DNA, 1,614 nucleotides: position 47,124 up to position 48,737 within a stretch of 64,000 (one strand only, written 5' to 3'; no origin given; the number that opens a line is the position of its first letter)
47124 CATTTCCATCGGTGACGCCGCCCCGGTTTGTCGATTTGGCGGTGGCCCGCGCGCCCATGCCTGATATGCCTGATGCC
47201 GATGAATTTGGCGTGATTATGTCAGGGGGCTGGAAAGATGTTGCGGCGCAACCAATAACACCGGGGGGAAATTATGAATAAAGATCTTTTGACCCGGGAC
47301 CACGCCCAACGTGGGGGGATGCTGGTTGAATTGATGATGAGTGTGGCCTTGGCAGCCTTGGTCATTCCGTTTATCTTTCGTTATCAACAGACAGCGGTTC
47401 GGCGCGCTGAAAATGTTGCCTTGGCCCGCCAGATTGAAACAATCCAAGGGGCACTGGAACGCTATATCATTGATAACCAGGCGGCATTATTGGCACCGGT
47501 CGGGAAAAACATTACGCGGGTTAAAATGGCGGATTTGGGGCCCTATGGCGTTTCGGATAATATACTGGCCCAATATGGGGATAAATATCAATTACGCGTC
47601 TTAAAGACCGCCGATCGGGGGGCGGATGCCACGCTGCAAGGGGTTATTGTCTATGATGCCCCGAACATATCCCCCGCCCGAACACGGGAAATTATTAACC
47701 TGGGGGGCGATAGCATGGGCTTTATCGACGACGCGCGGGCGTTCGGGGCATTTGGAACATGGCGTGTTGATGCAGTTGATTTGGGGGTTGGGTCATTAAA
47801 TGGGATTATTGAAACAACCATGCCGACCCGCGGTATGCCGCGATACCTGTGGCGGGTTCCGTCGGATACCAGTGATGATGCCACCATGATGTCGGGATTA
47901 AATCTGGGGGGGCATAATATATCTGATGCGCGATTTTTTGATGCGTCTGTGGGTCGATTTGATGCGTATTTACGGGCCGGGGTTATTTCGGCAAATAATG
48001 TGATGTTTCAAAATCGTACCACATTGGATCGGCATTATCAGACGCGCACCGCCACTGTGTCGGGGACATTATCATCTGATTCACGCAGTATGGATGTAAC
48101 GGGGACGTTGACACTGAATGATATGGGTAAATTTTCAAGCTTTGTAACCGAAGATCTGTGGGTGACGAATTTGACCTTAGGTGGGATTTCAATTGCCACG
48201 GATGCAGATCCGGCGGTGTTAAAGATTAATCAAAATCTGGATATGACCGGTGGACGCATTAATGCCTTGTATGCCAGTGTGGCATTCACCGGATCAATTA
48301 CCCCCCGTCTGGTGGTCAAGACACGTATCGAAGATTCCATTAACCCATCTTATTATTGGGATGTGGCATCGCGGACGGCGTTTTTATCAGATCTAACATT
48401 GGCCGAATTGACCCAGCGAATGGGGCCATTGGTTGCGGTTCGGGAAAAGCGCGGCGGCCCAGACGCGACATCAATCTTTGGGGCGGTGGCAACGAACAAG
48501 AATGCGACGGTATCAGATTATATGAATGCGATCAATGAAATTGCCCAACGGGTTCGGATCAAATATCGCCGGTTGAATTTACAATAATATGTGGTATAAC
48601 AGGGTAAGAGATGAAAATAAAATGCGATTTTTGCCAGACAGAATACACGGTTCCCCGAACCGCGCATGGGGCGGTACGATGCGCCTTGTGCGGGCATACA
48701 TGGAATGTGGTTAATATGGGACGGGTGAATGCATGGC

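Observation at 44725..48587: Three tandem, translationally coupled paralogs (451/404/437 aa) with type IV prepilin-like N-termini and beta-solenoid-like bodies, with no assembly genes nearby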

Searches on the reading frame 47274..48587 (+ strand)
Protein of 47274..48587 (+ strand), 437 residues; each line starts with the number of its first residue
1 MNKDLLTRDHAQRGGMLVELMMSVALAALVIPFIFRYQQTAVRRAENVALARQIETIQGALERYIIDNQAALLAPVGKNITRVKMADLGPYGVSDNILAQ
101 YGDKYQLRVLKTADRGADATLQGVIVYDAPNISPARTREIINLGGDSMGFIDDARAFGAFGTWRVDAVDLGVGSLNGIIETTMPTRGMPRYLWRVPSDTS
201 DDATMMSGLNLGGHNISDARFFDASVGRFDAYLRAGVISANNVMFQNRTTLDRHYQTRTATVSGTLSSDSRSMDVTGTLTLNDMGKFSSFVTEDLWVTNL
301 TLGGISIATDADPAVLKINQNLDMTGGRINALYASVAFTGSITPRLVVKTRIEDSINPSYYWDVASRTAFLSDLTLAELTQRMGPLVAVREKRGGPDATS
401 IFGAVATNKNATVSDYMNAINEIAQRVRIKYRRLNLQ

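Call 3: search_protein_families(library=pfam, proteins=[window:47274-48587:+], max_evalue=1)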
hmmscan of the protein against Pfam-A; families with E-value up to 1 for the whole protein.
window:47274-48587:+ (437 aa): 0 families

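Call 4: search_protein_families(library=ncbifam, proteins=[window:47274-48587:+], max_evalue=1)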
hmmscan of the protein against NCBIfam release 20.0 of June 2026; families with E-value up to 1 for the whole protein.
window:47274-48587:+ (437 aa): 2 families
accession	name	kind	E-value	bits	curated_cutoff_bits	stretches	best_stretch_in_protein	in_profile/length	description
TIGR01710.1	typeII_sec_gspG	equivalog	0.078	13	88.85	1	16-69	4-57/134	type II secretion system major pseudopilin GspG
NF037980.1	T2SS_GspK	equivalog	0.33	10.4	130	1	12-57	1-46/307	type II secretion system minor pseudopilin GspK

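Call 8: find_homologous_proteins(query=window:47274-48587:+)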
Query window:47274-48587:+ (437 aa): 993 proteins with E <= 0.001 among 8000 candidates; the best 120 are listed.
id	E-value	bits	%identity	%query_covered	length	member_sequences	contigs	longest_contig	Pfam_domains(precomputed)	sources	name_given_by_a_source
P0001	7.5e-283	956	100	100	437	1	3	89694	-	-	-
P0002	3.5e-196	670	72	98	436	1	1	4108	-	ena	-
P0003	2.8e-178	611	65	98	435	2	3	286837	-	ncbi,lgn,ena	-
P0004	6.9e-178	610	65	97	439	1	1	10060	-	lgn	-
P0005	3.9e-172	591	64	98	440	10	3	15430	-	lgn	-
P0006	7.7e-171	587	63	98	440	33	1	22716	-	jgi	-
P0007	5.7e-168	577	61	100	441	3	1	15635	-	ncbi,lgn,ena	-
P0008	2.7e-161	555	60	98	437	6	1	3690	-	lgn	-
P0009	1.8e-158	546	61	98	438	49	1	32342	-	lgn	-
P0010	1.9e-158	546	59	99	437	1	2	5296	-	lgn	-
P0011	2.9e-158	545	60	97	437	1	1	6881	-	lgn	-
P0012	3.0e-158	545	58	99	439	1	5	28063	-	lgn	-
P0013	1.9e-157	543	60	98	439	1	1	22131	-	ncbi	-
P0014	2.0e-157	543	60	98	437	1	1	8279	-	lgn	-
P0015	4.9e-157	541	58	97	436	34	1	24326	-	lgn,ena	-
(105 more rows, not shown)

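Call 9: find_related_loci(query=window:47274-48587:+, collection=genome_contigs, flank=10000)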
Query window:47274-48587:+ (437 aa) in genome_contigs; peptide patterns used: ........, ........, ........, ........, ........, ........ (x = any residue, [..] = any of these).
99 stretches matched a pattern; 45 encode a relative of the query (tblastn E <= 1e-3); 45 distinct loci.
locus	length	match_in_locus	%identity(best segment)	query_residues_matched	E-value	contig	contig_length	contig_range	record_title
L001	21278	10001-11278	64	11-437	0e+0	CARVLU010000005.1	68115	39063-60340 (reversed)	MAG TPA_asm: uncultured Alphaproteobacteria bacterium isolate MGBC118324 genome assembly, contig: MGBC118324.5, whole ge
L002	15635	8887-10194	61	1-437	2e-178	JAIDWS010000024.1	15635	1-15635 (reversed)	MAG: Alphaproteobacteria bacterium isolate SC0372_S2_6 SC0372_S2_6_contig_24, whole genome shotgun sequence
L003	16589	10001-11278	61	10-437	5e-166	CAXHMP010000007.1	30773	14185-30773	MAG: uncultured Alphaproteobacteria bacterium isolate ena-SAMPLE-TAB-22-03-2024-10:43:23:853-115553 genome assembly, con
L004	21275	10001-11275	58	12-437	3e-165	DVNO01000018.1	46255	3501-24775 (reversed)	MAG TPA_asm: Candidatus Enterousia avicola isolate CHK136-897 CHK136__C104456_L46255_ERR2241905, whole genome shotgun se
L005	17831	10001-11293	57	5-437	8e-160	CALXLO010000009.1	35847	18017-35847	MAG: uncultured Alphaproteobacteria bacterium isolate BRZ_DB__bin25 genome assembly, contig: BRZ_DB__NODE_1262_length_35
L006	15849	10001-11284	55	9-437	4e-159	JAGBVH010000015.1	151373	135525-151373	MAG: Alphaproteobacteria bacterium isolate RGIG9479 Yak_Cecum-4__c333429, whole genome shotgun sequence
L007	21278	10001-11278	56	12-437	5e-158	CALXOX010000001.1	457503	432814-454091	MAG: uncultured Alphaproteobacteria bacterium isolate BRZ_MD__bin1 genome assembly, contig: BRZ_MD__NODE_4_length_457503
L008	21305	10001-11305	55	2-437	1e-155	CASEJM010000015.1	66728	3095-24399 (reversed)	uncultured proteobacterium isolate Batch3_idba_bin.193 genome assembly, contig: Batch3_idba_bin.193.fa_k87_11382005, who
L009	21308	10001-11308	54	1-437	3e-155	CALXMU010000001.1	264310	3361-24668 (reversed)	MAG: uncultured Alphaproteobacteria bacterium isolate BRZ_MD__bin57 genome assembly, contig: BRZ_MD__NODE_31_length_2643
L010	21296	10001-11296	54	5-437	6e-153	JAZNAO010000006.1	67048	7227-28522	MAG: Candidatus Enterousia sp. isolate T1900044746_TS20190212.MAGScoT_cleanbin_000053 SGB_2122_k141_1629711, whole genom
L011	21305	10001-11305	54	3-437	1e-152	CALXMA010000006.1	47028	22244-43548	MAG: uncultured Alphaproteobacteria bacterium isolate BRZ_IT__bin13 genome assembly, contig: BRZ_IT__NODE_713_length_470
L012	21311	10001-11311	55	2-437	9e-152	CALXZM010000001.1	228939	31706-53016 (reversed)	MAG: uncultured Alphaproteobacteria bacterium isolate BRZ_LB__bin18 genome assembly, contig: BRZ_LB__NODE_32_length_2289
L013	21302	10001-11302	51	3-437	4e-149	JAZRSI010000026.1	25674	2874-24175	MAG: Candidatus Enterousia sp. isolate T1900045347_YK20190037.MAGScoT_cleanbin_000032 SGB_6723_k141_1202901, whole genom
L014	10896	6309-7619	51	1-437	3e-145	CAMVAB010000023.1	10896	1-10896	MAG TPA_asm: uncultured proteobacterium isolate SRR8387716_bin.61_metaWRAP_v1.3_MAG genome assembly, contig: ERZ14209542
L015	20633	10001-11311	48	1-437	1e-142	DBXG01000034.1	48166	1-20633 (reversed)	MAG TPA_asm: Alphaproteobacteria bacterium UBA1218 UBA1218_contig_6769, whole genome shotgun sequence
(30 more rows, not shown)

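Call 17: predict_structure(alignment_id=A1)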
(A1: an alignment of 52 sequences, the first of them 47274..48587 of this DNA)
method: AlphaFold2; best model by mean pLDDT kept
length: 437 residues; sequences in the alignment: 52
mean_pLDDT: 63.8   pTM: 0.39
mean pLDDT of the five models: 63.8, 60.1, 56.8, 54.4, 49.6
residues with pLDDT >= 90: 12; 70-90: 207; 50-70: 51; < 50: 167
segments of 3 or more residues with pLDDT < 50: 1-10, 188-231, 233-235, 237-309, 312-345
pLDDT, mean of each block of 10 residues (from residue 1): 43 60 76 83 87 89 86 77 89 86 88 72 86 79 84 82 80 81 65 41 39 41 45 48 38 39 38 40 40 37 41 42 36 33 53 74 76 68 68 67 78 80 82 66
secondary structure, 60 per line:
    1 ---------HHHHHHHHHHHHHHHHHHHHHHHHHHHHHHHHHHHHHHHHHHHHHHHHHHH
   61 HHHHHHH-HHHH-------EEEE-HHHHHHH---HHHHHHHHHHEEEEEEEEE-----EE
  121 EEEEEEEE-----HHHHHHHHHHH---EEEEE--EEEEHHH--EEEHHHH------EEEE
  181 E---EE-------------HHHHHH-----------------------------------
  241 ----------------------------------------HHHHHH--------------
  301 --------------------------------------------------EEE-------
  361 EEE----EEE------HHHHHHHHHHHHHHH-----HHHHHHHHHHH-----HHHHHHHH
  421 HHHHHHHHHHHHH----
elements in order: H10-67 H69-72 E80-83 H85-91 H95-104 E105-113 E119-128 H134-144 E148-152 E155-158 E164-166 H167-170 E177-181 H200-205 H281-286 E351-353 E361-363 E368-370 H377-391 H397-407 H413-433

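Call 20: fold_search(model_id=the predicted structure, library=pdb)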
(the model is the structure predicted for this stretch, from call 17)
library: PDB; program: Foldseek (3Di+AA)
matches with E <= 10: 305; with E <= 0.001: 0
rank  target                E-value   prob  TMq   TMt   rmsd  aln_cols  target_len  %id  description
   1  3n8b_B                6.6e-01  0.44  0.06  0.34   1.0        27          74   18  Crystal Structure of Borrelia burgdorferi Pur-alpha (released 2010-10-06)
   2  1a7t_A                8.4e-01  0.15  0.07  0.14  10.9        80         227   18  METALLO-BETA-LACTAMASE WITH MES (released 1998-06-17)
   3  7q3e_A                8.9e-01  0.11  0.07  0.06  11.7        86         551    9  Structure of the mouse CPLANE-RSG1 complex (released 2022-04-06)
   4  6sum_B                9.4e-01  0.06  0.10  0.12  10.6       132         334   11  Amicoumacin kinase hAmiN in complex with AMP-PNP, MG2+ and Ami (released 2020-07-22)
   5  3ml6_F                9.4e-01  0.06  0.08  0.10  10.9       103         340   12  a complex between Dishevelled2 and clathrin adaptor AP-2 (released 2010-08-11)
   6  5uwb_A                1.0e+00  0.10  0.07  0.15  11.7        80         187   14  Re-refined 4FCZ: lipid-bound crystal structure of toluene-tolerance protein from Pseudomonas putida (released 2017-04-19)
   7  7pd7_A                1.0e+00  0.03  0.07  0.11  16.4       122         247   10  Crocagin methyl transferase CgnL (released 2022-08-17)
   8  4q6u_B                1.1e+00  0.09  0.10  0.12  12.2       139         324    8  Crystal structure of a putative uncharacterized protein from Mycobacterium tuberculosis (released 2014-06-18)
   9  7zan_C                1.2e+00  0.07  0.07  0.11  15.6        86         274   10  Crystal Structure of human IL-17A in complex with IL-17RA and IL-17RC (released 2022-10-12)
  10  7pd7_B                1.2e+00  0.04  0.08  0.13  16.5       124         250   10  Crocagin methyl transferase CgnL (released 2022-08-17)
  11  7pd7_C                1.3e+00  0.04  0.08  0.14  16.2       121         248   10  Crocagin methyl transferase CgnL (released 2022-08-17)
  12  9eoy_B                1.3e+00  0.02  0.05  0.12  12.7       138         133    9  Structure of Thr354Asn, Glu355Gln, Thr412Asn, Ile414Met, Ile464His, and Phe467Met mutant human CaMKII alpha hub bound  (released 2024-09-25)
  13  9n6e_I                1.4e+00  0.05  0.08  0.20  19.7       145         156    9  L9-targeting immunogen bound to three copies of L9 Fab (released 2025-12-10)
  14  3nm7_B                1.4e+00  0.28  0.06  0.34   1.1        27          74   18  Crystal Structure of Borrelia burgdorferi Pur-alpha (released 2010-10-06)
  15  5act_B                1.4e+00  0.16  0.08  0.15   3.7        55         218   14  W228S-Investigation of the impact from residues W228 and Y233 in the metallo-beta-lactamase GIM-1 (released 2015-12-23)
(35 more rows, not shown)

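Call 28: search_solved_structures(query=A1, max_evalue=10, show_alignments=2)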
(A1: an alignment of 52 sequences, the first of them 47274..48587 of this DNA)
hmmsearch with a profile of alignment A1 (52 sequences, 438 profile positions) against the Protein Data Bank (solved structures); distinct sequences matched with E-value up to 10: 3.
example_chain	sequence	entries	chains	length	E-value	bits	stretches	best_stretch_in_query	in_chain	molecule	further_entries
9egp_A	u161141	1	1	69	0.024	16.8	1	9-69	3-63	Geopilin domain 1 protein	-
7tgg_A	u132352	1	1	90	0.062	15.4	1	5-69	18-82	Geopilin domain 1 protein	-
3tx1_A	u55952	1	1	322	0.5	12.4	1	411-433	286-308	UDP-N-acetylenolpyruvoylglucosamine reductase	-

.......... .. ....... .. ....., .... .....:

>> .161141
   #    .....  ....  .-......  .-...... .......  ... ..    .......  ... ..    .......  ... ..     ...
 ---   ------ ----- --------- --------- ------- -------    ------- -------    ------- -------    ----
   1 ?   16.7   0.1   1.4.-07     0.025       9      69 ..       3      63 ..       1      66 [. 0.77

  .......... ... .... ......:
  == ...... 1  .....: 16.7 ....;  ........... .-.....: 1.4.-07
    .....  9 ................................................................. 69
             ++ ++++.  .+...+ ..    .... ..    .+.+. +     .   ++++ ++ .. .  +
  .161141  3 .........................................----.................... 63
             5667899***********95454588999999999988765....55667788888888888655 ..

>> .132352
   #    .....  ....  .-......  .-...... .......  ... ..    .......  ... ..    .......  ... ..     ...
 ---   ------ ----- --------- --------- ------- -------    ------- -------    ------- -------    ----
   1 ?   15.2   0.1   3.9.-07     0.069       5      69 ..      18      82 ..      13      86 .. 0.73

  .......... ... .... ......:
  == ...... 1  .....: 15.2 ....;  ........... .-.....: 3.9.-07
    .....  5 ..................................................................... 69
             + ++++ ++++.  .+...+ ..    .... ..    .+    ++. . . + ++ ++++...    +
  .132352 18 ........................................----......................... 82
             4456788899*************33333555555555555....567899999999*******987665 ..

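Call 31: find_encoding_contigs(protein=window:47274-48587:+, flank=10000, max_places=3)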
Protein window:47274-48587:+ (437 aa): 4 contigs read that carry it; 3 places shown.
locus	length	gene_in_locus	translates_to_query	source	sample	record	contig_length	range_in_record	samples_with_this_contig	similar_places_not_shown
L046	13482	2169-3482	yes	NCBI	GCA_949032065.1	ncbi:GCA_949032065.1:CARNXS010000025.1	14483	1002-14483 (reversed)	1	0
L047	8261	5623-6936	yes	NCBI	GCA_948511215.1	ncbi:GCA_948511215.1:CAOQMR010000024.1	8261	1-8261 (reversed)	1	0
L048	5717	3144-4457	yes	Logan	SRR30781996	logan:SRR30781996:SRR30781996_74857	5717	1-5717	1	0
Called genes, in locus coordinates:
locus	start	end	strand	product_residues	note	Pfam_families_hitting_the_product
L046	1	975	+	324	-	?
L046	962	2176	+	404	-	-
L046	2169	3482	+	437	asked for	-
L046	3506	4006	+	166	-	PF13717:Zn_ribbon_4 (weak)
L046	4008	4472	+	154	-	-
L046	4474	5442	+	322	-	PF00849:PseudoU_synth_2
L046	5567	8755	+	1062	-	-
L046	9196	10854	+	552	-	-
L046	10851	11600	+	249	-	-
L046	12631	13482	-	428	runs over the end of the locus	-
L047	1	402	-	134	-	?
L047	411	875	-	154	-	-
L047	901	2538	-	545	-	PF13177:DNA_pol3_delta2, PF13245:AAA_19 (faint), PF13604:AAA_30 (weak), PF00004:AAA, PF13401:AAA_22 (weak), PF22608:DNAX_ATPase_lid, PF12169:DNA_pol3_gamma3, PF12362:DUF3646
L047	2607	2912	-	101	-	-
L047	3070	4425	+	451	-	-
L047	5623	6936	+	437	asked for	-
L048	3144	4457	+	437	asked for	-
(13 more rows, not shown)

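Call 48: search_protein_representatives(alignment_id=A4)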
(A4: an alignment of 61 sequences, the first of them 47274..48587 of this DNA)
Query: 61 sequences, 434 profile positions. Proteins with E-value up to 0.001 (for the whole library): 1187; up to 1e-10: 392; up to 1e-30: 128. The best 150 are listed.
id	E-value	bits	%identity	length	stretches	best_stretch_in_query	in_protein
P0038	3.7e-146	503.8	-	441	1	1-433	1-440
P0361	6.2e-119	414.1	-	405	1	2-413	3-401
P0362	4.2e-115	401.5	-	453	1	9-433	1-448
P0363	1.5e-102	360.1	-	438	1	1-434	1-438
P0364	9.9e-102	357.4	-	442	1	2-434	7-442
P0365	4.7e-96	338.7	-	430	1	9-430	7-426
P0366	2.0e-89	316.9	-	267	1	2-283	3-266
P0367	1.8e-86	307.1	-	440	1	10-434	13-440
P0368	2.9e-85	303.2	-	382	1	9-285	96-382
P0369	2.6e-84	300.0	-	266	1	1-254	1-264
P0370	8.8e-84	298.3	-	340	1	96-434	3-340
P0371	1.7e-83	297.3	-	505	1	10-434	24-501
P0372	5.3e-81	289.1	-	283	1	127-412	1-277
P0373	5.3e-80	285.8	-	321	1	4-246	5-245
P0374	5.6e-80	285.8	-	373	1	24-409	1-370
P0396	2.7e-62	227.5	-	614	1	10-371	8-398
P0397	1.5e-61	225.0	-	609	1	5-346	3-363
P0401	3.4e-59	217.3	-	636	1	1-415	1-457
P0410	3.1e-53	197.6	-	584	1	7-374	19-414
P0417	3.3e-50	187.6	-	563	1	5-278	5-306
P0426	7.2e-47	176.7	-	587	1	1-296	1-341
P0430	7.4e-46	173.3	-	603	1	4-288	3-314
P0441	3.7e-42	161.1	-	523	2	1-246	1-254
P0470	5.9e-36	140.7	-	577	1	4-241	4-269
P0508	1.2e-24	103.4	-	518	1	9-223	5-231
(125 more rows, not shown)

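Call 51: find_related_loci(query=A5, collection=genome_contigs, flank=10000)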
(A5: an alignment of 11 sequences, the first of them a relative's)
Query A5 (653 aa) in genome_contigs; peptide patterns used: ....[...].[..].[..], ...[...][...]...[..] (x = any residue, [..] = any of these).
97 stretches matched a pattern; 66 encode a relative of the query (tblastn E <= 1e-3); 66 distinct loci.
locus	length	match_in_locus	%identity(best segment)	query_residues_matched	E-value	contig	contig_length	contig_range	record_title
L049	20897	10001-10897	44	2-317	1e-73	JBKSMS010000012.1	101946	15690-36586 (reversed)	MAG: Alphaproteobacteria bacterium isolate 82_22-119 k141_3315904, whole genome shotgun sequence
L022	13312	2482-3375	45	7-325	4e-72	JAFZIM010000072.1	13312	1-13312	MAG: Alphaproteobacteria bacterium isolate RGIG7797 Water_buffalos_Reticulum-1__c682930, whole genome shotgun sequence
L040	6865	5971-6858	43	9-325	4e-72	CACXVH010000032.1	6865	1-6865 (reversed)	MAG: uncultured proteobacterium isolate RUG11635 genome assembly, contig: RUG11635_asm_32, whole genome shotgun sequence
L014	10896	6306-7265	43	1-336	1e-71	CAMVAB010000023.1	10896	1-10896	MAG TPA_asm: uncultured proteobacterium isolate SRR8387716_bin.61_metaWRAP_v1.3_MAG genome assembly, contig: ERZ14209542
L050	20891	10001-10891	43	8-325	1e-70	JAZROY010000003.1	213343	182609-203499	MAG: Candidatus Enterousia sp. isolate T1900045382_YK20190072.MAGScoT_cleanbin_000027 SGB_6902_k141_580842, whole genome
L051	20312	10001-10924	43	11-336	1e-70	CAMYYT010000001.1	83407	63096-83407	MAG TPA_asm: uncultured proteobacterium isolate SRR10912537_bin.24_metaWRAP_v1.3_MAG genome assembly, contig: ERZ1421001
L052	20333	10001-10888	43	2-316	9e-71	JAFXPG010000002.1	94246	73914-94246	MAG: Alphaproteobacteria bacterium isolate RGIG6621 Sheep_Rumen-1__c142458, whole genome shotgun sequence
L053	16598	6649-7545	44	13-332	2e-70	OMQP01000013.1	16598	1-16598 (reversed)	uncultured proteobacterium isolate RUG791 genome assembly, contig: scaffold_3660, whole genome shotgun sequence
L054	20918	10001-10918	42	1-325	3e-70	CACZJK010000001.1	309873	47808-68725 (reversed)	MAG: uncultured proteobacterium isolate RUG12675 genome assembly, contig: RUG12675_asm_1, whole genome shotgun sequence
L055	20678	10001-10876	44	7-317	9e-70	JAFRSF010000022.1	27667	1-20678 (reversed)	MAG: Alphaproteobacteria bacterium isolate RGIG2753 Goat_Omasum-5__c485187, whole genome shotgun sequence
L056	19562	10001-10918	42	1-325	1e-69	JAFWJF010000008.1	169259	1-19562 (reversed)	MAG: Alphaproteobacteria bacterium isolate RGIG5789 Sheep_Ileum-5__c221096, whole genome shotgun sequence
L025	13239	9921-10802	43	11-325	1e-69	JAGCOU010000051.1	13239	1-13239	MAG: Alphaproteobacteria bacterium isolate RGIG9986 Yak_Reticulum-3__c1147418, whole genome shotgun sequence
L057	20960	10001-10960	43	1-336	1e-69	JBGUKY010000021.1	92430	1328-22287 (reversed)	MAG: Candidatus Enterousia sp. isolate ruminal_MAG_27 ruminal_MAG_27_contig_0021, whole genome shotgun sequence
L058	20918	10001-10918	42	1-325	2e-69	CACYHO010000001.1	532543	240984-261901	MAG: uncultured proteobacterium isolate RUG11949 genome assembly, contig: RUG11949_asm_1, whole genome shotgun sequence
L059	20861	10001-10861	44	11-316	4e-69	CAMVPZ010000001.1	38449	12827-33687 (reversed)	MAG TPA_asm: uncultured proteobacterium isolate SRR8387715_bin.114_metaWRAP_v1.3_MAG genome assembly, contig: ERZ1420954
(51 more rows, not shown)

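Call 78: search_protein_families(library=pfam, alignment_id=A5, max_evalue=0.05)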
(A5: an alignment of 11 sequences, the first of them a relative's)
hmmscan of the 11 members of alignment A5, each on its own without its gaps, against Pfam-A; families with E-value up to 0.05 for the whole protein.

A. member 1, P0412 (653 aa): 0 families

B. families by the number of members that match (of 11 scanned): 1 family
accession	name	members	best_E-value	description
PF04917.17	Shufflon_N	1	1.5e-07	Bacterial shufflon protein, N-terminal constant region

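Call 79: search_protein_families(library=pfam, alignment_id=A1, max_evalue=0.1)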
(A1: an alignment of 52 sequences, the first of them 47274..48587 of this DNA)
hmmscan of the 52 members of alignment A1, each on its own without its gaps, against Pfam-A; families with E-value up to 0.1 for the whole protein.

A. member 1, window:47274-48587:+ (437 aa): 0 families

B. families by the number of members that match (of 52 scanned): 9 families
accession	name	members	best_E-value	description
PF02873.21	MurB_C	11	0.0077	UDP-N-acetylenolpyruvoylglucosamine reductase, C-terminal domain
PF06952.16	PsiA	5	0.052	PsiA protein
PF09439.16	SRPRB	1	0.002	Signal recognition particle receptor beta subunit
PF13624.11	SurA_N_3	1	0.021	SurA-like N-terminal domain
PF07199.16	DUF1411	1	0.021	Protein of unknown function (DUF1411)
PF08985.17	DP-EP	1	0.049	DP-EP family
PF03219.20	TLC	1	0.053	TLC ATP/ADP transporter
PF01704.24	UDPGP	1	0.059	UTP--glucose-1-phosphate uridylyltransferase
PF06714.17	Gp5_OB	1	0.099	Gp5 N-terminal OB domain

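Call 81: search_protein_families(library=pfam, proteins=[P0508, P0396, P0397, P0401, P0410, P0417, P0426, P0430, P0441, P0470], max_evalue=0.01)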
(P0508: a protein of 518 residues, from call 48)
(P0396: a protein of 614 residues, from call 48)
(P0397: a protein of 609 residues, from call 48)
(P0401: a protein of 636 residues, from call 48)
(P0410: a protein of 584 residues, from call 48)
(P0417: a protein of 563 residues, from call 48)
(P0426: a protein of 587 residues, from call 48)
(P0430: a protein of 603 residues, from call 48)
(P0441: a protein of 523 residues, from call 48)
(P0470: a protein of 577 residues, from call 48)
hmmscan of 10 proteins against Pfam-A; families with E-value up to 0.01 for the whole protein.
P0508 (518 aa): 1 family
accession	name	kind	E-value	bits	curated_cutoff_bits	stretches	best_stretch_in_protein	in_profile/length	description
PF04917.17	Shufflon_N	-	1.5e-07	31.7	27.5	1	53-225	18-199/324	Bacterial shufflon protein, N-terminal constant region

P0396 (614 aa): 0 families

P0397 (609 aa): 0 families

P0401 (636 aa): 0 families

P0410 (584 aa): 0 families

P0417 (563 aa): 0 families

P0426 (587 aa): 0 families

P0430 (603 aa): 0 families

P0441 (523 aa): 0 families

P0470 (577 aa): 0 families
